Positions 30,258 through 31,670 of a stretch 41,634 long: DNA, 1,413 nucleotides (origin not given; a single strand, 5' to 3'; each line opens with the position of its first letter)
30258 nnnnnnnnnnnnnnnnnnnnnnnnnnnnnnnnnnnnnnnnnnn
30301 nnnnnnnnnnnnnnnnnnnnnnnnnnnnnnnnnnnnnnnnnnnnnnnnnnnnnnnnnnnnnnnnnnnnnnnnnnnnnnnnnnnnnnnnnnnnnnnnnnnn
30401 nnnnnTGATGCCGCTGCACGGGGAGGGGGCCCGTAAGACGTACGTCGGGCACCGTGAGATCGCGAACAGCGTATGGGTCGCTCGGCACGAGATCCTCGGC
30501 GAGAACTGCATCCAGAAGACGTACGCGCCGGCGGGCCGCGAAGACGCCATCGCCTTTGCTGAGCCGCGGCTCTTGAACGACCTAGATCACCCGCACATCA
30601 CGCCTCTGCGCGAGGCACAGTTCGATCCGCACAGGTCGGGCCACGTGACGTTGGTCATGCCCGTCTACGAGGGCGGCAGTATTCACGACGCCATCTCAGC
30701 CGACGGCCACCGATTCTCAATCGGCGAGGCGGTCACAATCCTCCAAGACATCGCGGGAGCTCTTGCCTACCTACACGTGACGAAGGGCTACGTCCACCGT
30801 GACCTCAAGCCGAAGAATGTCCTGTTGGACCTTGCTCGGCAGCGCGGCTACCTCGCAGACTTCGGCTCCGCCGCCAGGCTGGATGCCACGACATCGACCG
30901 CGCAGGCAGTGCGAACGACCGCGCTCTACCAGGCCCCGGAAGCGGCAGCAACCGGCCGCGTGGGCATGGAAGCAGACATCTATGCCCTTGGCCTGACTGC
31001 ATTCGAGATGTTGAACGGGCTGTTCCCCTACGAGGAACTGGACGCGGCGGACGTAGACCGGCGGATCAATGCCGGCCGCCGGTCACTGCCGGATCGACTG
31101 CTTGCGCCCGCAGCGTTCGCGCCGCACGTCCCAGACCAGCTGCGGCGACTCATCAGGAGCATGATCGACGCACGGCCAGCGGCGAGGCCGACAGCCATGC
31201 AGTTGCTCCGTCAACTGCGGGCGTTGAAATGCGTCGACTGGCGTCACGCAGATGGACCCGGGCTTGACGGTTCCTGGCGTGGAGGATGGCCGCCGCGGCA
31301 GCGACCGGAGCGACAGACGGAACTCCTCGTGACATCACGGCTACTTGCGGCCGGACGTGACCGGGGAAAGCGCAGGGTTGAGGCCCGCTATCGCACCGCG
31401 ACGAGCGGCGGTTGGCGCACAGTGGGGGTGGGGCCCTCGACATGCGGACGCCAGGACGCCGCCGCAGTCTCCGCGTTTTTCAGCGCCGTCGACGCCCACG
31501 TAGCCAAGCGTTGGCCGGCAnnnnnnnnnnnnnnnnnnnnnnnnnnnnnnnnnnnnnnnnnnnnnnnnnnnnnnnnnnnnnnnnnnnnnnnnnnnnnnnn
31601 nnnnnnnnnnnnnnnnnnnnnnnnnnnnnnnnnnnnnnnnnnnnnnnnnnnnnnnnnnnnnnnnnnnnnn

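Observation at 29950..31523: Translationally coupled small protein plus soluble Hanks-type Ser/Thr kinase as islet cargo: candidate uncharacterised defence, abortive-infection or TA-like module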

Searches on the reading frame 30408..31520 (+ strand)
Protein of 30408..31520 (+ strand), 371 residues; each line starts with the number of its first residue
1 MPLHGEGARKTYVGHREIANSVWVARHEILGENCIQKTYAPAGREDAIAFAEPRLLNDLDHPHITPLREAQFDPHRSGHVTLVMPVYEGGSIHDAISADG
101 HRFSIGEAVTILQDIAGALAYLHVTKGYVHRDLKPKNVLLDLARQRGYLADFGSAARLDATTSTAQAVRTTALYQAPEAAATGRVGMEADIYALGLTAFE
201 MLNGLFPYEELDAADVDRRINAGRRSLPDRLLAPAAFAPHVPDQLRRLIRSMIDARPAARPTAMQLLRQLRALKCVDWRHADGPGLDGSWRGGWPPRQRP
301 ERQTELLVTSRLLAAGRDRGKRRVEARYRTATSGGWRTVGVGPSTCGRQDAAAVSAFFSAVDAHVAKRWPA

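Call 4: search_protein_families(library=pfam, proteins=[window:30408-31520:+], max_evalue=0.01)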
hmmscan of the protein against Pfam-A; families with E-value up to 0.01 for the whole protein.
window:30408-31520:+ (371 aa): 6 families
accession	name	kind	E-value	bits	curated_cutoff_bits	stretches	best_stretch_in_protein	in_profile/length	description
PF00069.31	Pkinase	-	5.9e-37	127.9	31.7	1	46-268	42-259/263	Protein kinase domain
PF07714.23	PK_Tyr_Ser-Thr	-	1.6e-27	96.9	23.1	1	47-270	46-258/258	Protein tyrosine and serine/threonine kinase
PF17667.7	Pkinase_fungal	-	0.0003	20.1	24.1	1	104-171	284-356/387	Fungal protein kinase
PF19974.5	TCAD9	-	0.0016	18.1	40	1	109-156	281-325/429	Ternary complex associated domain 9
PF06293.20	Kdo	-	0.0023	17.8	21.3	0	83-157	95-171/207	Lipopolysaccharide kinase (Kdo/WaaP) family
PF03109.22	ABC1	-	0.0039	16.8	22.9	1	76-165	139-224/244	ABC1 atypical kinase-like domain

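Call 5: search_protein_families(library=padloc, proteins=[window:30408-31520:+], max_evalue=0.01)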
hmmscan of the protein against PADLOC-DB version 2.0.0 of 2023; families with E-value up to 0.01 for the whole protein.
window:30408-31520:+ (371 aa): 34 families (the best 25 are shown)
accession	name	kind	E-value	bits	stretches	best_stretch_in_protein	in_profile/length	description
PDLC04138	mad6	-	1.6e-49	167.4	1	47-273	97-313/659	mads_6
PDLC04054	PD-T4-6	-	1.2e-38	131.5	1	52-274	60-274/347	-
PDLC04053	PD-T4-6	-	4.8e-38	129.4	1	51-272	58-270/311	-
PDLC04042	PD-T4-6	-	4.8e-34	116.3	1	49-274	56-273/292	-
PDLC04043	PD-T4-6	-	1.5e-28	98.1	1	52-272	65-276/452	-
PDLC04047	PD-T4-6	-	9.4e-28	95.2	1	31-265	36-263/327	-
PDLC03920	MkoA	-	2.1e-27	93.9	1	52-273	58-277/1112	-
PDLC04039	PD-T4-6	-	2.2e-25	87.6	1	52-260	64-261/458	-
PDLC04055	PD-T4-6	-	2.9e-25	87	1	51-273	119-335/496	-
PDLC04041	PD-T4-6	-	4e-24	83.7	1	52-273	78-293/443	-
PDLC04048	PD-T4-6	-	7.6e-23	79.4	1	21-211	25-215/354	-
PDLC04057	PD-T4-6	-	2.1e-22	77.8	1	57-266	63-262/443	-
PDLC01088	C3a189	-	3.4e-22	76.8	1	80-266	72-254/840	kinase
PDLC04060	PD-T4-6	-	4.8e-22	76.5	1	82-260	85-255/486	-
PDLC04061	PD-T4-6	-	1.4e-21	75.6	1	59-268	73-277/510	-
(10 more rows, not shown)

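Call 6: search_protein_families(library=ncbifam, proteins=[window:30408-31520:+], max_evalue=0.01)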
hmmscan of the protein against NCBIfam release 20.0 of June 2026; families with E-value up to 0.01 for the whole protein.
window:30408-31520:+ (371 aa): 11 families
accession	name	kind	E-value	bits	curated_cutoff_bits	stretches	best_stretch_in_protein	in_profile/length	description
NF033483.0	PknB_PASTA_kin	equivalog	2.4e-28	99.5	450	1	56-269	61-263/563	Stk1 family PASTA domain-containing Ser/Thr kinase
NF047741.1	antiphage_MADS6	equivalog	1.1e-27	96.9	460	1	60-273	254-460/612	methylation-associated defense system protein kinase MAD6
NF038150.1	lanthi_synth_IV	equivalog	5.4e-21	74.6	650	1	51-310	241-475/851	class IV lanthionine synthetase LanL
NF052427.1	StpK7MSMEG_1200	equivalog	1.4e-17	63.4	900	1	57-210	62-211/601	serine/threonine protein kinase StpK7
NF033442.0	BREX_PglW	equivalog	6.1e-15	54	990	1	50-265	258-477/1391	BREX system serine/threonine kinase PglW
NF009651.0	PRK13184.1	equivalog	9.2e-14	50.4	839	1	101-269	108-285/932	serine/threonine-protein kinase PknD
TIGR03903.1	TOMM_kin_cyc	equivalog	2.1e-13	49.1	705.75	1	55-276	31-250/1267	TOMM system kinase/cyclase fusion protein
NF053615.1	SerThrKinAfsKStmc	equivalog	9e-10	37.8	1300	1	114-270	120-264/809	protein serine/threonine kinase AfsK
NF038151.1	lanthi_synth_III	equivalog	1e-09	37.4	575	1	106-227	336-448/833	class III lanthionine synthetase LanKC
NF043056.1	T4SS_LegK1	equivalog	1.9e-08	33.4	550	1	124-196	206-278/516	Dot/Icm T4SS effector kinase LegK1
TIGR03724.2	arch_bud32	equivalog_domain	0.00016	21.2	125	1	80-166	68-142/193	KEOPS complex kinase/ATPase Bud32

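Call 9: search_protein_families(library=phrogs, proteins=[window:30408-31520:+], max_evalue=0.01)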
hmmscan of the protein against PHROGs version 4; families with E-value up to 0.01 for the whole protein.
window:30408-31520:+ (371 aa): 1 family
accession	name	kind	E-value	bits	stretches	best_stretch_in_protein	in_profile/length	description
phrog_2361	-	other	1.1e-37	131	1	33-281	40-281/415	serine-threonine kinase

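Call 11: find_homologous_proteins(query=window:30408-31520:+, max_evalue=1e-10)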
Query window:30408-31520:+ (371 aa): 311 proteins with E <= 1e-10 among 8000 candidates; the best 120 are listed.
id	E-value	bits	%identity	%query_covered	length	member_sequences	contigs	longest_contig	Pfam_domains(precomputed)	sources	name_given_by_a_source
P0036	2.8e-247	838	100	100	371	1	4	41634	PF07714.24,PF00069.32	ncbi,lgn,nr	ncbi:MAG TPA: serine/threonine-protein kinase [Mycobacteriales bacterium]|nr:serine/threonine-protei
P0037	3.6e-182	624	74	100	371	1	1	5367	PF07714.24,PF00069.32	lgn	-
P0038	9.4e-182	622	74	100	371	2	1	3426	PF07714.24,PF00069.32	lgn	-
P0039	3.8e-180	617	73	100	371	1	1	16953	PF07714.24,PF00069.32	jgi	jgi:serine/threonine protein kinase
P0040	6.4e-180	616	73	100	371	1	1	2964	PF07714.24,PF00069.32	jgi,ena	-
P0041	3.1e-178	611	73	100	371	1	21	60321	PF07714.24,PF00069.32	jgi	jgi:eukaryotic-like serine/threonine-protein kinase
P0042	1.7e-177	608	73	100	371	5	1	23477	PF07714.24,PF00069.32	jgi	jgi:serine/threonine protein kinase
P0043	5.5e-175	600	71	100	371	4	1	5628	PF07714.24,PF00069.32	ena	-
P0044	3.3e-174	597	72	100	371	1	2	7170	PF07714.24,PF00069.32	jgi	jgi:serine/threonine protein kinase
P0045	1.2e-173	596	71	100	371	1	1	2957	PF07714.24,PF00069.32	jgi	jgi:serine/threonine protein kinase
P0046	1.7e-173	595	73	100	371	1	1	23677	PF07714.24,PF00069.32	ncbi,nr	ncbi:MAG: serine/threonine protein kinase [Actinobacteria bacterium]|nr:serine/threonine protein kin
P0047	3.8e-173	594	71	100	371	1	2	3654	PF07714.24,PF00069.32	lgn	-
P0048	9.5e-171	586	71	100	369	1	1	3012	PF07714.24,PF00069.32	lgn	-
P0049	4.2e-170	584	70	100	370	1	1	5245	PF07714.24,PF00069.32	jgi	jgi:serine/threonine protein kinase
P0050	8.4e-170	583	70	100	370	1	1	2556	PF07714.24,PF00069.32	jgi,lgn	jgi:serine/threonine protein kinase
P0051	9.0e-168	576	70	100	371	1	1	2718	PF07714.24,PF00069.32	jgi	jgi:eukaryotic-like serine/threonine-protein kinase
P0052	2.0e-167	575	70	100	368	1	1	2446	PF07714.24,PF00069.32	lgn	-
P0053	3.0e-167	575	69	100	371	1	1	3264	PF07714.24,PF00069.32,PF17667.8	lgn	-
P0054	1.7e-166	572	69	100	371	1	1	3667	PF07714.24,PF00069.32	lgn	-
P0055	1.8e-163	562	67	100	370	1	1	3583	PF07714.24,PF00069.32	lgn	-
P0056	2.2e-161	555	67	100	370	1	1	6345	PF07714.24,PF00069.32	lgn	-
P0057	6.1e-160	550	68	100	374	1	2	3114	PF07714.24,PF00069.32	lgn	-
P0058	1.9e-159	549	68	100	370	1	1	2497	PF07714.24,PF00069.32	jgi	jgi:serine/threonine protein kinase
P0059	2.3e-159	549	67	100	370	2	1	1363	PF07714.24,PF00069.32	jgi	jgi:eukaryotic-like serine/threonine-protein kinase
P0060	4.7e-156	538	72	92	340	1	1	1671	PF07714.24,PF00069.32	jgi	jgi:serine/threonine protein kinase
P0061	4.9e-156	538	65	100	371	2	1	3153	PF07714.24,PF00069.32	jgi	-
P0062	2.4e-155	535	65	100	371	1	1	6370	PF07714.24,PF00069.32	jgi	jgi:serine/threonine protein kinase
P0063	2.8e-155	535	67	100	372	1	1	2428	PF07714.24,PF00069.32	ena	-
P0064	2.4e-154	532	65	100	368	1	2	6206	PF07714.24,PF00069.32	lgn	-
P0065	5.2e-154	531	67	100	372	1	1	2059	PF07714.24,PF00069.32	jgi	jgi:serine/threonine protein kinase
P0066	3.4e-153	528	64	100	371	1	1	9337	PF07714.24,PF00069.32,PF17667.8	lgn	-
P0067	5.0e-153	528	65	100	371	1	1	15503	PF07714.24,PF00069.32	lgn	-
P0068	4.2e-149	515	64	100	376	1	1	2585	PF07714.24,PF00069.32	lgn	-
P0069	2.9e-137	476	64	90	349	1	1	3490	PF07714.24,PF00069.32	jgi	jgi:eukaryotic-like serine/threonine-protein kinase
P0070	3.8e-116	406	52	99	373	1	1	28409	PF07714.24,PF00069.32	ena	-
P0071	1.4e-114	401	66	78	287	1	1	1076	PF07714.24,PF00069.32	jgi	jgi:serine/threonine protein kinase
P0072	1.8e-111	391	64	78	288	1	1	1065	PF07714.24,PF00069.32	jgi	jgi:serine/threonine protein kinase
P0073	1.0e-107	379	69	69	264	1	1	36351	PF07714.24,PF00069.32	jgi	jgi:eukaryotic-like serine/threonine-protein kinase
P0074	1.4e-100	355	48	100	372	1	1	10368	PF07714.24,PF00069.32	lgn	-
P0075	3.9e-97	344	48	100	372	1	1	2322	PF07714.24,PF00069.32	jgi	jgi:serine/threonine protein kinase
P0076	2.0e-96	341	74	57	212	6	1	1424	PF07714.24,PF00069.32,PF17667.8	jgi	-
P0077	5.5e-96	340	48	100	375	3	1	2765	PF07714.24,PF00069.32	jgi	jgi:serine/threonine protein kinase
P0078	7.0e-94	333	49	100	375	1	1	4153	PF07714.24,PF00069.32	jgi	jgi:serine/threonine protein kinase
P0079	1.1e-92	329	48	100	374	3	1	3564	PF07714.24,PF00069.32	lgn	-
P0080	5.8e-92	327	62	69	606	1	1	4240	PF07714.24,PF01609.28,PF00069.32,PF05598.17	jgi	jgi:hypothetical protein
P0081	3.7e-91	324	45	100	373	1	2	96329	PF07714.24,PF00069.32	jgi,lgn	jgi:serine/threonine protein kinase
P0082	9.2e-91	323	47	95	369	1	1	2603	PF07714.24,PF00069.32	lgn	-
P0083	1.6e-90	322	46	100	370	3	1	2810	PF07714.24,PF00069.32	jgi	jgi:serine/threonine protein kinase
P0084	6.5e-89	317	47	100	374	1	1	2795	PF07714.24,PF00069.32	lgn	-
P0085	1.1e-85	306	46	97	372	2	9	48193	PF07714.24,PF00069.32,PF17667.8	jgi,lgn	jgi:serine/threonine protein kinase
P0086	9.0e-84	300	43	98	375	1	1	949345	PF07714.24,PF00069.32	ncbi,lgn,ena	-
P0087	6.3e-83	297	44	85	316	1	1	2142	PF07714.24,PF00069.32,PF17667.8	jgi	jgi:serine/threonine protein kinase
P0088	4.2e-75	271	68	51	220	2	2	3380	PF07714.24,PF00069.32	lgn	-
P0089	1.7e-71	259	68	48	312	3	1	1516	PF07714.24,PF00069.32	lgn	-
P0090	1.8e-36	144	42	51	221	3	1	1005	PF07714.24,PF00069.32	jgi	jgi:serine/threonine protein kinase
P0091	4.4e-24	103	36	40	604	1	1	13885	PF06293.21,PF07714.24,PF00069.32,PF14531.13,PF01636.30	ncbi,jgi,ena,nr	ncbi:MAG TPA: serine/threonine-protein kinase [Gemmataceae bacterium]|nr:serine/threonine-protein ki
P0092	9.1e-21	93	30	68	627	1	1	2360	PF07714.24,PF00069.32,PF01636.30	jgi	jgi:serine/threonine protein kinase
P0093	1.2e-20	92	41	42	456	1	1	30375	PF07714.24,PF00069.32,PF03109.23,PF01636.30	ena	-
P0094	1.2e-19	89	38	54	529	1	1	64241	PF06293.21,PF07714.24,PF00069.32,PF03109.23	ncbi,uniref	ncbi:serine/threonine-protein kinase [Dactylosporangium sp. NPDC000555]|uniref:serine/threonine-prot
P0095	3.4e-19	87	33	68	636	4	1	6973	PF07714.24,PF00069.32,PF03109.23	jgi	jgi:serine/threonine protein kinase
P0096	4.2e-19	87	36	51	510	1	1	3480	PF07714.24,PF00069.32,PF03109.23,PF08308.18,PF01636.30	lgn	-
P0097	9.9e-19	86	34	67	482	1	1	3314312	PF07714.24,PF00069.32,PF03109.23,PF01636.30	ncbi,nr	ncbi:MAG: protein kinase [Myxococcales bacterium]|nr:protein kinase [Myxococcales bacterium]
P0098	1.1e-18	86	33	58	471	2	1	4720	PF07714.24,PF00069.32,PF01636.30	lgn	-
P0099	1.5e-18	85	39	42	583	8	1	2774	PF07714.24,PF00069.32,PF03781.23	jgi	-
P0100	1.6e-18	85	32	69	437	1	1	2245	PF07714.24,PF00069.32,PF01636.30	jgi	jgi:eukaryotic-like serine/threonine-protein kinase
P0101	1.7e-18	85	32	61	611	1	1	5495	PF07714.24,PF00497.26,PF00069.32,PF03109.23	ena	-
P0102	2.8e-18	84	36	67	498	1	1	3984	PF07714.24,PF00069.32,PF01042.27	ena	-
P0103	3.8e-18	84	32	65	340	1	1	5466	PF07714.24,PF00069.32,PF03109.23,PF17667.8,PF01636.30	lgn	-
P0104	1.2e-17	82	34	73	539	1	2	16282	PF07714.24,PF00069.32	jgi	jgi:tRNA A-37 threonylcarbamoyl transferase component Bud32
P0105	2.3e-17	81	40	42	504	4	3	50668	PF07714.24,PF00069.32,PF03109.23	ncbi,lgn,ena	-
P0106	2.4e-17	81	36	51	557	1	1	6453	PF06293.21,PF07714.24,PF00069.32,PF03109.23,PF01636.30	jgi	jgi:serine/threonine protein kinase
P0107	3.2e-17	81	37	59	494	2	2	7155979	PF07714.24,PF00069.32,PF01636.30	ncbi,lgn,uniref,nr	ncbi:protein kinase [Streptomyces sp. NBC_01218]|uniref:serine/threonine-protein kinase n=1 Tax=uncl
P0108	3.3e-17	81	33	51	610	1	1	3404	PF07714.24,PF00497.26,PF00069.32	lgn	-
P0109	3.8e-17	81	37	43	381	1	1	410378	PF07714.24,PF00069.32,PF03109.23,PF01636.30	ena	-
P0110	3.9e-17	81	38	61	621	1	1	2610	PF07714.24,PF00069.32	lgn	-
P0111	4.1e-17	81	35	58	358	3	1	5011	PF06293.21,PF07714.24,PF00069.32,PF03109.23,PF01636.30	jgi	jgi:serine/threonine protein kinase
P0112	4.9e-17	80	36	59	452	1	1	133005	PF07714.24,PF00069.32,PF17667.8,PF01636.30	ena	-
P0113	6.2e-17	80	36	43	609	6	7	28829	PF07714.24,PF00069.32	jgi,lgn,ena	-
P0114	7.1e-17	80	32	71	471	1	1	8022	PF07714.24,PF00069.32,PF03109.23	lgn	-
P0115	1.4e-16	79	36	56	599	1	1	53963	PF07714.24,PF00069.32,PF03109.23,PF01636.30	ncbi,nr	ncbi:MAG TPA: serine/threonine-protein kinase [Gemmatimonadales bacterium]|nr:serine/threonine-prote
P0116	1.7e-16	78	32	56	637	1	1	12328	PF07714.24,PF00069.32,PF06452.17,PF03109.23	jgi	jgi:hypothetical protein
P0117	2.0e-16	78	31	65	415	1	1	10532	PF07714.24,PF00069.32,PF03109.23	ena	-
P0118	2.2e-16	78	30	69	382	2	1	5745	PF07714.24,PF00069.32,PF00498.32,PF03109.23,PF16697.11,PF17667.8,PF01636.30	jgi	jgi:serine/threonine-protein kinase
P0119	2.9e-16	78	36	52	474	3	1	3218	PF07714.24,PF00069.32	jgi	jgi:serine/threonine-protein kinase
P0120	3.0e-16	78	36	57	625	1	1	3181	PF07714.24,PF00069.32,PF03109.23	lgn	-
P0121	3.1e-16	78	34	57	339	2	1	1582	PF07714.24,PF00069.32,PF03109.23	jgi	-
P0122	3.3e-16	78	41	42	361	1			PF07714.24,PF00069.32,PF03109.23,PF01636.30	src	-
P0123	3.3e-16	78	34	53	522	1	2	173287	PF07714.24,PF00069.32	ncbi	-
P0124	4.3e-16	77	41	42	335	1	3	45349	PF07714.24,PF00069.32,PF03109.23,PF14531.13,PF01636.30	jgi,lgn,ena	jgi:serine/threonine protein kinase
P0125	4.8e-16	77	35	48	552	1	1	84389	PF06293.21,PF07714.24,PF00069.32,PF03109.23,PF14531.13,PF01636.30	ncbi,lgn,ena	-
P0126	5.2e-16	77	31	68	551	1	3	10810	PF07714.24,PF00069.32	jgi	jgi:serine/threonine protein kinase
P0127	7.5e-16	76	44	40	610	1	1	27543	PF07714.24,PF00069.32,PF01636.30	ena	-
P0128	8.9e-16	76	30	66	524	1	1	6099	PF07714.24,PF00069.32,PF08308.18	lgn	-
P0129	9.5e-16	76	33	68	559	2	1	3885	PF06293.21,PF07714.24,PF00069.32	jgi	jgi:serine/threonine-protein kinase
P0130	1.0e-15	76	32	65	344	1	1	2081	PF07714.24,PF00069.32,PF03109.23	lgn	-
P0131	1.1e-15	76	35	58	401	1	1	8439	PF07714.24,PF00069.32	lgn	-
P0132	1.2e-15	76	33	64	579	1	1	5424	PF07714.24,PF00069.32,PF01636.30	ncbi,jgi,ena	jgi:serine/threonine-protein kinase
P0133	1.3e-15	76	32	68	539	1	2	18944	PF07714.24,PF00069.32,PF03109.23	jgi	jgi:serine/threonine-protein kinase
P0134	2.7e-15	75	34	58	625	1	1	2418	PF07714.24,PF00069.32,PF03109.23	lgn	-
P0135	3.7e-15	74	38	44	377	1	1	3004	PF07714.24,PF00069.32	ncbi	-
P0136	4.3e-15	74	32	68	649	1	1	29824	PF07714.24,PF00069.32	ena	-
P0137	7.2e-15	73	28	67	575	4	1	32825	PF06293.21,PF07714.24,PF00069.32,PF03109.23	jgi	jgi:serine/threonine-protein kinase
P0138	7.7e-15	73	32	71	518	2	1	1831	PF07714.24,PF00069.32,PF03109.23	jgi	jgi:eukaryotic-like serine/threonine-protein kinase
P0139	9.2e-15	73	31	66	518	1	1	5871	PF07714.24,PF00069.32,PF08308.18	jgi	-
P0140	1.1e-14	73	31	56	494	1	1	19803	PF07714.24,PF00069.32,PF03109.23,PF05729.19,PF13401.13,PF00931.29,PF13191.13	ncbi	ncbi:MAG: protein kinase, partial [Anaerolineales bacterium]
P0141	1.1e-14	72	36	58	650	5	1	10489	PF07714.24,PF00069.32,PF01636.30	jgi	jgi:serine/threonine protein kinase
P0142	1.6e-14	72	36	54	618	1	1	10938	PF07714.24,PF00069.32,PF06271.19,PF00498.32,PF03109.23,PF16697.11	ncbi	ncbi:protein kinase [Planctomycetota bacterium]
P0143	1.7e-14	72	31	62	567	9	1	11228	PF07714.24,PF00069.32,PF22888.2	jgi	-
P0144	2.0e-14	72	34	60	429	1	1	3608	PF07714.24,PF00069.32,PF03109.23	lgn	-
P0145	2.0e-14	72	32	59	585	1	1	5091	PF07714.24,PF00069.32,PF14326.12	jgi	-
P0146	2.3e-14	71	31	56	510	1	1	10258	PF07714.24,PF00069.32,PF03109.23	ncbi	-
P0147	2.4e-14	71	32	51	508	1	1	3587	PF07714.24,PF00069.32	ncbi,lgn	-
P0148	2.6e-14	71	33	64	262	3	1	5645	PF07714.24,PF00069.32,PF01636.30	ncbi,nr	ncbi:MAG: serine/threonine protein kinase, partial [Actinomycetota bacterium]|nr:serine/threonine pr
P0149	2.8e-14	71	30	68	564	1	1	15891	PF07714.24,PF00069.32,PF14326.12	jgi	jgi:serine/threonine protein kinase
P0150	3.0e-14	71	31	66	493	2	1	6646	PF06293.21,PF07714.24,PF00069.32,PF01636.30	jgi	jgi:predicted Ser/Thr protein kinase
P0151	3.1e-14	71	34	55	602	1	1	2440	PF07714.24,PF00069.32,PF08239.18,PF01636.30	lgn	-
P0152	3.3e-14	71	31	65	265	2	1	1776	PF07714.24,PF00069.32,PF03109.23,PF01636.30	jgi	-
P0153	3.4e-14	71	31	71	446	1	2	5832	PF07714.24,PF00069.32,PF03109.23,PF14531.13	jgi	jgi:eukaryotic-like serine/threonine-protein kinase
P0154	3.8e-14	71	37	60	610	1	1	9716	PF07714.24,PF00069.32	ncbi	ncbi:MAG: serine/threonine-protein kinase [Planctomycetaceae bacterium]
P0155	3.9e-14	71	33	55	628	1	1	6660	PF07714.24,PF00069.32,PF03109.23,PF01636.30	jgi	jgi:tRNA A-37 threonylcarbamoyl transferase component Bud32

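Call 13: find_encoding_contigs(protein=P0041, flank=8000, max_places=3)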
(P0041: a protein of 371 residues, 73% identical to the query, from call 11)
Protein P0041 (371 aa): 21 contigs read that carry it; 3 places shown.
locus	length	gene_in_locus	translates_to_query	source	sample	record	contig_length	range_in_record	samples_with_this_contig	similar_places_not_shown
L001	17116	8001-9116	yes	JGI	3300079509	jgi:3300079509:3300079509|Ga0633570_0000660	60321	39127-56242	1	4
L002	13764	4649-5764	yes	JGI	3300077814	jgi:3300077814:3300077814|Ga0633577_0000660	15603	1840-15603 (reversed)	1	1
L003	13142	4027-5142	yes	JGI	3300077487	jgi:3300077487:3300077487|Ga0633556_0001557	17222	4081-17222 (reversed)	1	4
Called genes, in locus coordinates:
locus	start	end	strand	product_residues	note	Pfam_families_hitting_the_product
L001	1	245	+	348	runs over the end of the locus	PF00356:LacI, PF00532:Peripla_BP_1, PF13407:Peripla_BP_4 (faint), PF13377:Peripla_BP_3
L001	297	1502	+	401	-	PF00072:Response_reg, PF07228:SpoIIE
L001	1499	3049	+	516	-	PF05227:CHASE3, PF00672:HAMP, PF00512:HisKA, PF02518:HATPase_c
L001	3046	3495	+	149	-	PF00072:Response_reg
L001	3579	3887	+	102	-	-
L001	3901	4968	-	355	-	PF21338:Top1B_N_bact, PF01028:Topoisom_I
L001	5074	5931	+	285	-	PF00561:Abhydrolase_1, PF12146:Hydrolase_4, PF12697:Abhydrolase_6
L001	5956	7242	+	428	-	PF07690:MFS_1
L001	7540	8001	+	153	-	-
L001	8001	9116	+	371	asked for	PF00069:Pkinase, PF07714:PK_Tyr_Ser-Thr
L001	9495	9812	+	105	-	-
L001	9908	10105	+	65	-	-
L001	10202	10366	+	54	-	-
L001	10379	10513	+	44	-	-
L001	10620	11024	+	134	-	PF05973:Gp49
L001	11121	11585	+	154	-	PF01381:HTH_3, PF13560:HTH_31 (weak)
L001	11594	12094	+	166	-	-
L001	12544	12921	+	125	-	-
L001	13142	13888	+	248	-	PF07505:DUF5131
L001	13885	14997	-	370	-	-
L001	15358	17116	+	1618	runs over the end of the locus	PF20148:DUF6531 (faint), PF05593:RHS_repeat, PF25023:TEN_YD-shell (weak), PF05593:RHS_repeat (weak), PF25023:TEN_YD-shell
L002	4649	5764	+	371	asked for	PF00069:Pkinase, PF07714:PK_Tyr_Ser-Thr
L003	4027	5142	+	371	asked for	PF00069:Pkinase, PF07714:PK_Tyr_Ser-Thr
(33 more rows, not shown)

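Call 14: find_encoding_contigs(protein=P0046, flank=8000, max_places=2)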
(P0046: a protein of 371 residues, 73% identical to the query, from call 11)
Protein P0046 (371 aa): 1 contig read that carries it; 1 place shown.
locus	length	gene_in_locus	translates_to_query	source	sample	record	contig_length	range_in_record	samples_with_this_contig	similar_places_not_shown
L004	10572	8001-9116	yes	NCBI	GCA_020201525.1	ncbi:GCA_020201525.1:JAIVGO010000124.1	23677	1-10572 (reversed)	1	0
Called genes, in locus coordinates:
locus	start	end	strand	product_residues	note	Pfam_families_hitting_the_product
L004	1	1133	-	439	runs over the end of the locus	PF00437:T2SSE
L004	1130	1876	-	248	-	-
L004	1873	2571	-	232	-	PF08666:SAF (weak)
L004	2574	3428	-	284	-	-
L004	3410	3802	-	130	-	-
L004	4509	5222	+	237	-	-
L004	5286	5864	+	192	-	PF12728:HTH_17, PF00436:SSB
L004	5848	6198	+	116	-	PF05930:Phage_AlpA (weak)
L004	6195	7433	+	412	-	PF00589:Phage_integrase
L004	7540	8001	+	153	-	-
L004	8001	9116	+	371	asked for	PF00069:Pkinase, PF07714:PK_Tyr_Ser-Thr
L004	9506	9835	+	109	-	-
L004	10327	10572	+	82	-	?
